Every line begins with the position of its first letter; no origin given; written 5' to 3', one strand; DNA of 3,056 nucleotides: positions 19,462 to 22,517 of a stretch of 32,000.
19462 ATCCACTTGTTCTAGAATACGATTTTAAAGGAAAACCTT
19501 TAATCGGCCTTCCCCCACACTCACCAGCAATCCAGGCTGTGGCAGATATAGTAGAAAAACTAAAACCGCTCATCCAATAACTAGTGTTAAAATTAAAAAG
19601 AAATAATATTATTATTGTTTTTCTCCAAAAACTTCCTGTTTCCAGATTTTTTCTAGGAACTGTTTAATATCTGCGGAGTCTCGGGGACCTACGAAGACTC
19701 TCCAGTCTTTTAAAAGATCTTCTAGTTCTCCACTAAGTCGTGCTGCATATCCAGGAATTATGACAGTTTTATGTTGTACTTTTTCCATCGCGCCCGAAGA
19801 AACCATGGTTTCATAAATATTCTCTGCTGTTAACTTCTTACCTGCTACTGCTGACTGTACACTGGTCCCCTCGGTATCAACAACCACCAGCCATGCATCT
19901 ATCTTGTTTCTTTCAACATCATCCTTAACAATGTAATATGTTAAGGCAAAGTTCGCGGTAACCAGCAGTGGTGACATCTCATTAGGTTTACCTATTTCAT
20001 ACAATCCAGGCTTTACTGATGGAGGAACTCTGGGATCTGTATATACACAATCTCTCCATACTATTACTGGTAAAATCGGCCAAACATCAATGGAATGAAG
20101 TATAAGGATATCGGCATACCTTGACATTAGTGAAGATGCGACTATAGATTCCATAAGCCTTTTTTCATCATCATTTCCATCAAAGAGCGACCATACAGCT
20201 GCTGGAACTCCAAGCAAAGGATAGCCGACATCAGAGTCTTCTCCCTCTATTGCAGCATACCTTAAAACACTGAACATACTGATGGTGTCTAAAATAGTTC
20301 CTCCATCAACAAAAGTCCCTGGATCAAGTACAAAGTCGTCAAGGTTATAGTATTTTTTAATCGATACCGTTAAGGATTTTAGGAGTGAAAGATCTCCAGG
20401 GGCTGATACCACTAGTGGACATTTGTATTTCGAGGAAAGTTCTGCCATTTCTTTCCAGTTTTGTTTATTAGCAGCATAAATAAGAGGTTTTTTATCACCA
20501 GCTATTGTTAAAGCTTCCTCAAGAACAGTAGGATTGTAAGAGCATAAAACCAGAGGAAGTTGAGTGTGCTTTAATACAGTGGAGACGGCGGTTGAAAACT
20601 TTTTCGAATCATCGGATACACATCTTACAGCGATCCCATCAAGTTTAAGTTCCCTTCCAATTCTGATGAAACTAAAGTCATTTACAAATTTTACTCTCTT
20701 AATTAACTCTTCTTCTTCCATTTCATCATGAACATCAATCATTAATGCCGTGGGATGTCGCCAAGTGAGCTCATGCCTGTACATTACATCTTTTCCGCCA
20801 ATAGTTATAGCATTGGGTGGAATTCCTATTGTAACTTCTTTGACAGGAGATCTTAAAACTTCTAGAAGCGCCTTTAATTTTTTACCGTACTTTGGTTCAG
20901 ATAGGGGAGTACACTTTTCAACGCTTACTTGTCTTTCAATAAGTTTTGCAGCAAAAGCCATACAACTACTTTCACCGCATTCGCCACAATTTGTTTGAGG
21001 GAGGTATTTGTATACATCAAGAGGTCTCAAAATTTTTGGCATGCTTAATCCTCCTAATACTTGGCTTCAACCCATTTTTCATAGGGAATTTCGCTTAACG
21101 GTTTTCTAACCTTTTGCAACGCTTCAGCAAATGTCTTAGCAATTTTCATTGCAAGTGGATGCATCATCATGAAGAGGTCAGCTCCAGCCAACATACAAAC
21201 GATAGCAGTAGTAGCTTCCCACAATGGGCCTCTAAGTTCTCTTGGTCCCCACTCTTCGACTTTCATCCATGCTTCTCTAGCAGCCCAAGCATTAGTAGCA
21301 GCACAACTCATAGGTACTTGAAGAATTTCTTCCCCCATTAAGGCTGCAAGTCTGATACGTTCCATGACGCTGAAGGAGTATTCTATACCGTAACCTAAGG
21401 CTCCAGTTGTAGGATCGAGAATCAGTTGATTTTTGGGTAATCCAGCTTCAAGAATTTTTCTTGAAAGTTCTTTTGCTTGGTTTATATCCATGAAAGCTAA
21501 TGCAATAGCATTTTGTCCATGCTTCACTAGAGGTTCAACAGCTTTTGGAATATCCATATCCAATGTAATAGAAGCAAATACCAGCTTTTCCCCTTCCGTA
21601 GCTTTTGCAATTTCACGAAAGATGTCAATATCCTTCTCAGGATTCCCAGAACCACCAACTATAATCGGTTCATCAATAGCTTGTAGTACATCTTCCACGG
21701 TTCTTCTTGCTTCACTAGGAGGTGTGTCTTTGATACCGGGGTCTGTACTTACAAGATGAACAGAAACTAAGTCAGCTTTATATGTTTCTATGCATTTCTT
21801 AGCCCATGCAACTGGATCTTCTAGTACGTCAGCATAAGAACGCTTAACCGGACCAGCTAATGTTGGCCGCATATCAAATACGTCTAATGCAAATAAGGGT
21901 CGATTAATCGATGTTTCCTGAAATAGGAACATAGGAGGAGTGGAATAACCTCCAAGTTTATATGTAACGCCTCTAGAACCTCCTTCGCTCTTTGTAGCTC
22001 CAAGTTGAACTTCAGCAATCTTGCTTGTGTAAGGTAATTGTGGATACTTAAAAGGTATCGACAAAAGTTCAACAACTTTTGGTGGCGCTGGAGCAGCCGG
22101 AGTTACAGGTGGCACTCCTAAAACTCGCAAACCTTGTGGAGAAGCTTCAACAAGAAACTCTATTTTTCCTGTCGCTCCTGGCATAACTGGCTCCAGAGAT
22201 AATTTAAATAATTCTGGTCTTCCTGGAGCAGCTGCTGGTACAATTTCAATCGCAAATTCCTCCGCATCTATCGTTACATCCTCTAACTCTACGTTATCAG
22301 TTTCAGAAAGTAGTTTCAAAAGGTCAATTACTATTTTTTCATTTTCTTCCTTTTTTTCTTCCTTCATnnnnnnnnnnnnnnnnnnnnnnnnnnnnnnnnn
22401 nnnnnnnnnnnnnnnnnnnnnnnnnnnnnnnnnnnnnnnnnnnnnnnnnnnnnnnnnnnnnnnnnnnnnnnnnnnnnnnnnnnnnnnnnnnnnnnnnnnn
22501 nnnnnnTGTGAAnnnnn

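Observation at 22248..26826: One 16-residue motif is shared by the CdhA N-terminus, CdhC C-terminus, CdhD N-terminus and the microprotein: a candidate hetero-oligomeric assembly hub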

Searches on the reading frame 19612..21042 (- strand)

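Call 8: search_protein_families(library=pfam, proteins=[window:19612-21042:-], max_evalue=0.1)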
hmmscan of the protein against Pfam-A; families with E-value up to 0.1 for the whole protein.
window:19612-21042:- (476 aa): 2 families
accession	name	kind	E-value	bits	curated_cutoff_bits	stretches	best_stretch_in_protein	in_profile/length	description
PF03599.22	CdhD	-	3.9e-124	414.8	24.8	1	69-462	1-386/387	CO dehydrogenase/acetyl-CoA synthase delta subunit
PF04060.18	FeS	-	1.6e-14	53.8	23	1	14-46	1-33/33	Putative Fe-S cluster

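Call 9: search_protein_families(library=ncbifam, proteins=[window:19612-21042:-], max_evalue=0.1)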
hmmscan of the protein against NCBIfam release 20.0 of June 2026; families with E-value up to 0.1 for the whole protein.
window:19612-21042:- (476 aa): 20 families
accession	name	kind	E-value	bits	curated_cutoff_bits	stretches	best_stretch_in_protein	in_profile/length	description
NF003195.0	PRK04165.1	equivalog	1.5e-169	564.6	306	1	4-469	2-449/450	acetyl-CoA decarbonylase/synthase complex subunit gamma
NF043039.1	HgcAB_like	equivalog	6.1e-25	88.5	285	1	339-467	12-139/350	HgcAB-like fusion protein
NF040863.1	HgcA_corrinoid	equivalog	3.4e-21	75.7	275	1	342-465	29-151/325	mercury methylation corrinoid protein HgcA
NF003376.0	PRK04452.1-2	subfamily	8.4e-10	38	280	1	61-279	8-246/313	acetyl-CoA decarbonylase/synthase complex subunit delta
NF003377.0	PRK04452.1-3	subfamily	1e-06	28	527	1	151-285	113-254/432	acetyl-CoA decarbonylase/synthase complex subunit delta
TIGR00381.1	cdhD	equivalog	1.4e-06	27.4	252.9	1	152-276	179-309/389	CO dehydrogenase/acetyl-CoA synthase subunit delta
NF003378.0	PRK04452.1-4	subfamily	2e-06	26.9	634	1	63-269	68-295/384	acetyl-CoA decarbonylase/synthase complex subunit delta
TIGR01944.1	rnfB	subfamily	2.9e-06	27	68.7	1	11-64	41-92/190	RnfABCDGE type electron transport complex subunit B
NF006446.0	PRK08764.1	equivalog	6e-06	26.2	220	1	11-66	13-64/139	Rnf electron transport complex subunit RnfB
NF040759.1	WLP_AcsD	exception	2.1e-05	23.9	430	1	65-278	10-245/312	acetyl-CoA decarbonylase/synthase complex subunit delta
NF041836.1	rnfB_Methano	equivalog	8.9e-05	22.1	445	1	9-59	42-91/265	Rnf electron transport complex subunit RnfB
NF003475.0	PRK05113.1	equivalog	0.00015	21.6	203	1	12-68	42-96/190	electron transport complex subunit RsxB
NF005505.0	PRK07118.1-4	equivalog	0.00021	20.9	378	1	9-57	42-89/265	Fe-S cluster domain-containing protein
NF005415.0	PRK06991.1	equivalog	0.00088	19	281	1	13-61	14-61/284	electron transport complex subunit RsxB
NF005506.0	PRK07118.1-5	equivalog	0.00096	18.6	388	1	12-68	44-99/279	Fe-S cluster domain-containing protein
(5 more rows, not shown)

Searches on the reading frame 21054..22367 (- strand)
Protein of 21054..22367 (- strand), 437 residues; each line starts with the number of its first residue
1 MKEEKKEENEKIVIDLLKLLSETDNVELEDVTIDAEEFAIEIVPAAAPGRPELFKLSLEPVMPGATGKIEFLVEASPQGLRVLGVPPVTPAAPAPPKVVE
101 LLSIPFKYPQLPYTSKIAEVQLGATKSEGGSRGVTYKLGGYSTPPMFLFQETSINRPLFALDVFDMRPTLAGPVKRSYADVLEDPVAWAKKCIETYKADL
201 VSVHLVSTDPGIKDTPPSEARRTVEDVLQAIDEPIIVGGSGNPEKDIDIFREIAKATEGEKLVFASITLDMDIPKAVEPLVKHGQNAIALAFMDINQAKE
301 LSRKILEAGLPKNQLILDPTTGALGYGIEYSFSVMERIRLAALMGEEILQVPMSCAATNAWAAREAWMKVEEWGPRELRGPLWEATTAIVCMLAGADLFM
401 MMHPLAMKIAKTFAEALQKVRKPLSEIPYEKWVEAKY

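Call 8: search_protein_families(library=pfam, proteins=[window:21054-22367:-], max_evalue=0.1)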
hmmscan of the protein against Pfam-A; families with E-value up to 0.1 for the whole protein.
window:21054-22367:- (437 aa): 2 families
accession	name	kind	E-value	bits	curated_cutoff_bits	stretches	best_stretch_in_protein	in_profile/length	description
PF03599.22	CdhD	-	4.6e-50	170.9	24.8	1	120-402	2-249/387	CO dehydrogenase/acetyl-CoA synthase delta subunit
PF00809.28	Pterin_bind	-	0.014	15.4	25.5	0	299-366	151-213/244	Pterin binding enzyme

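Call 9: search_protein_families(library=ncbifam, proteins=[window:21054-22367:-], max_evalue=0.1)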
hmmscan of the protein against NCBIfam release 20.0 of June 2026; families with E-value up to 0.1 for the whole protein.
window:21054-22367:- (437 aa): 7 families
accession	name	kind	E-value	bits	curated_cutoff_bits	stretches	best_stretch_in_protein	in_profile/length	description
NF003375.0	PRK04452.1-1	subfamily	6.6e-138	460.4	488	1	10-435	4-440/442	acetyl-CoA decarbonylase/synthase complex subunit delta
TIGR00381.1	cdhD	equivalog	1.6e-119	399.1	252.9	1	99-419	57-375/389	CO dehydrogenase/acetyl-CoA synthase subunit delta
NF003378.0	PRK04452.1-4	subfamily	2.3e-111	372.3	634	2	102-434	57-382/384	acetyl-CoA decarbonylase/synthase complex subunit delta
NF003376.0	PRK04452.1-2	subfamily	5.6e-82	275.1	280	1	107-417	4-311/313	acetyl-CoA decarbonylase/synthase complex subunit delta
NF003377.0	PRK04452.1-3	subfamily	7.9e-74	249.2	527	1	106-423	3-318/432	acetyl-CoA decarbonylase/synthase complex subunit delta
NF040759.1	WLP_AcsD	exception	8.3e-51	173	430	1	106-417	1-311/312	acetyl-CoA decarbonylase/synthase complex subunit delta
NF033502.0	Sul4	exception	0.015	14.9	600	0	304-352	174-221/277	sulfonamide-resistant dihydropteroate synthase Sul4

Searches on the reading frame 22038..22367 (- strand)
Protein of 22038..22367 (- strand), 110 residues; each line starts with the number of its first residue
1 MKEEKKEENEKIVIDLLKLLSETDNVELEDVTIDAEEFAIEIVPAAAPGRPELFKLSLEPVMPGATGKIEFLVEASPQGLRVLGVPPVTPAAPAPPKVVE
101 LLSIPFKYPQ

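Call 88: predict_structure(alignment_id=A7)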
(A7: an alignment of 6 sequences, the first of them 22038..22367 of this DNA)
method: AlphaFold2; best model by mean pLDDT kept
length: 110 residues; sequences in the alignment: 6
mean_pLDDT: 53.5   pTM: 0.42
mean pLDDT of the five models: 53.5, 49.3, 48.2, 47.7, 47.0
residues with pLDDT >= 90: 0; 70-90: 13; 50-70: 58; < 50: 39
segments of 3 or more residues with pLDDT < 50: 1-4, 22-27, 86-110
pLDDT, mean of each block of 10 residues (from residue 1): 51 57 42 60 67 70 62 65 48 35 31
secondary structure, 60 per line:
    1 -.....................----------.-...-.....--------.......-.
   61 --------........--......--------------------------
elements in order: H2-22 E39-43 E52-58 E69-76 E79-84
